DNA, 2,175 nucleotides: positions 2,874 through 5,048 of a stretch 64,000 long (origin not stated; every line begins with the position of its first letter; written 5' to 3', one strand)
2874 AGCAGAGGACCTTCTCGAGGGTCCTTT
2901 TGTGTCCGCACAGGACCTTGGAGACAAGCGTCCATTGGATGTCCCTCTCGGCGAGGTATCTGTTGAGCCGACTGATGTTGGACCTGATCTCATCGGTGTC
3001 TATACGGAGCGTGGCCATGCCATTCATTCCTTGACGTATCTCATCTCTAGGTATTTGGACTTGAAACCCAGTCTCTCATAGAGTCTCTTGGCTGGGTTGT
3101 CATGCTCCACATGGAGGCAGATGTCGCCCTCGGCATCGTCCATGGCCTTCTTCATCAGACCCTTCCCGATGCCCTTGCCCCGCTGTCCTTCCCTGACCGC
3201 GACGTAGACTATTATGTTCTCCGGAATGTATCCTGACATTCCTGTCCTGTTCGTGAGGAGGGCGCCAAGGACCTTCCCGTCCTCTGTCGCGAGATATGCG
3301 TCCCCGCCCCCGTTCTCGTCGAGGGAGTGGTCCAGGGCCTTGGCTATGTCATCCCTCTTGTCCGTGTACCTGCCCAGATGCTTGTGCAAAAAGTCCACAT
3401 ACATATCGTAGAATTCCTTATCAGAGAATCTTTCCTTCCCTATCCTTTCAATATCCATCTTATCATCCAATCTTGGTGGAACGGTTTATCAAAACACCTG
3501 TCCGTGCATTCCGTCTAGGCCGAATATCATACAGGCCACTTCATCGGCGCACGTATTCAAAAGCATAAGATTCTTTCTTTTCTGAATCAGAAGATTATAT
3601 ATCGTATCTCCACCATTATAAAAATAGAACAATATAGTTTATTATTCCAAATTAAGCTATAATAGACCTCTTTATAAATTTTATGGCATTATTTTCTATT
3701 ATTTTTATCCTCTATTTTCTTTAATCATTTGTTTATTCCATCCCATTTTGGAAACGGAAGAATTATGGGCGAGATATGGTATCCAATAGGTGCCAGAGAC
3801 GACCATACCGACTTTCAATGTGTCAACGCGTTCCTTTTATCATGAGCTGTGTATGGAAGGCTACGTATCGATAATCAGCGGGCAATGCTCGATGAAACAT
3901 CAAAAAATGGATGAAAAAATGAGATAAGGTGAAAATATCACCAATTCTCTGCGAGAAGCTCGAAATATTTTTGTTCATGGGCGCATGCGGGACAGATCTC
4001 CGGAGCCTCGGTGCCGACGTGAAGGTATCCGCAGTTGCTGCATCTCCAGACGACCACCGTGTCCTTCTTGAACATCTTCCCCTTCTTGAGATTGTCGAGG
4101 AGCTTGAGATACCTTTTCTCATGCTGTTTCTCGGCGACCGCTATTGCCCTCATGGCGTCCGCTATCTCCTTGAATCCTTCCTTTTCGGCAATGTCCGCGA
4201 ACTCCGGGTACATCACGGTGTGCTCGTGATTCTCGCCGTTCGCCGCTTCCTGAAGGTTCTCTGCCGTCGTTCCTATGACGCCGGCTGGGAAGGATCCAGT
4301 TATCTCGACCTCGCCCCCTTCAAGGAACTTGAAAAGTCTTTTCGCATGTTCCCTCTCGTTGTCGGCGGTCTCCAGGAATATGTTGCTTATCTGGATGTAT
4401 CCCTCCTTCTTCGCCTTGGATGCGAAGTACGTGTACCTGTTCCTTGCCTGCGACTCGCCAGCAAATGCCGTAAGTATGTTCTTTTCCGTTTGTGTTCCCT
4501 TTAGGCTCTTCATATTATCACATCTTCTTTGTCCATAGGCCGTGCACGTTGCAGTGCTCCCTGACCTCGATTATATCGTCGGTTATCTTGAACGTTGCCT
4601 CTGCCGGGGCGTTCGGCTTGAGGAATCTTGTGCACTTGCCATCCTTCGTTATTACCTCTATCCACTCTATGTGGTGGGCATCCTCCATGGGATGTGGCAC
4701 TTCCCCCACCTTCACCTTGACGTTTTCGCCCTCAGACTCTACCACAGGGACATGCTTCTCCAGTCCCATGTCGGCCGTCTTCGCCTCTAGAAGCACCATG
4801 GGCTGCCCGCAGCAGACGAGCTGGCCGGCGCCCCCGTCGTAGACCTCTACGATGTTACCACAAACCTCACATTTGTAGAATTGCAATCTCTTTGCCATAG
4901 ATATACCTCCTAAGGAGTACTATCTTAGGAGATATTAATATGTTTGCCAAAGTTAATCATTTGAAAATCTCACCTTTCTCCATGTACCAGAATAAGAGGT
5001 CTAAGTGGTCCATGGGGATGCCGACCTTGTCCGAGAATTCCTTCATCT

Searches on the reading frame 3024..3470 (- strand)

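Call 83: search_protein_families(library=pfam, proteins=[window:3024-3470:-], max_evalue=0.001)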
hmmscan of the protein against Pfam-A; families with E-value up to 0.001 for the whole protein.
window:3024-3470:- (148 aa): 5 families
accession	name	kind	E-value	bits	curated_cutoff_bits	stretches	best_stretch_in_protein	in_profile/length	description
PF13508.13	Acetyltransf_7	-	2.3e-13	50.7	27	1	57-137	4-83/84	Acetyltransferase (GNAT) domain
PF00583.31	Acetyltransf_1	-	7.8e-13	49.2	20.7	1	33-136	14-116/116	Acetyltransferase (GNAT) family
PF13673.13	Acetyltransf_10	-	3.5e-09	37.2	23.6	1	45-138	21-109/128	Acetyltransferase (GNAT) domain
PF08445.16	FR47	-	5.6e-05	23.5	22.1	1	86-139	23-80/86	FR47-like protein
PF13527.13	Acetyltransf_9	-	0.00027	21.4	25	1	36-115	25-103/127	Acetyltransferase (GNAT) domain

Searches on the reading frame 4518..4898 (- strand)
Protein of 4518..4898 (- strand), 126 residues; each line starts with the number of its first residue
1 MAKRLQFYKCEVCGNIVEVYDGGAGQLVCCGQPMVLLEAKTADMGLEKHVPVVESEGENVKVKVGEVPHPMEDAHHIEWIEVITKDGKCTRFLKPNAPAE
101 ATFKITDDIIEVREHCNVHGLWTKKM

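Call 83: search_protein_families(library=pfam, proteins=[window:4518-4898:-], max_evalue=0.001)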
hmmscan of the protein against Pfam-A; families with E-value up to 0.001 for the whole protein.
window:4518-4898:- (126 aa): 2 families
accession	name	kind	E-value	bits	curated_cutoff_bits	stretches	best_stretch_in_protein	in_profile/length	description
PF01880.24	Desulfoferrodox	-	5.7e-20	72.1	22.2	1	43-124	3-97/98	Desulfoferrodoxin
PF06397.17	Desulfoferrod_N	-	1.2e-19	70.1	23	1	2-37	1-36/36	Desulfoferrodoxin, N-terminal domain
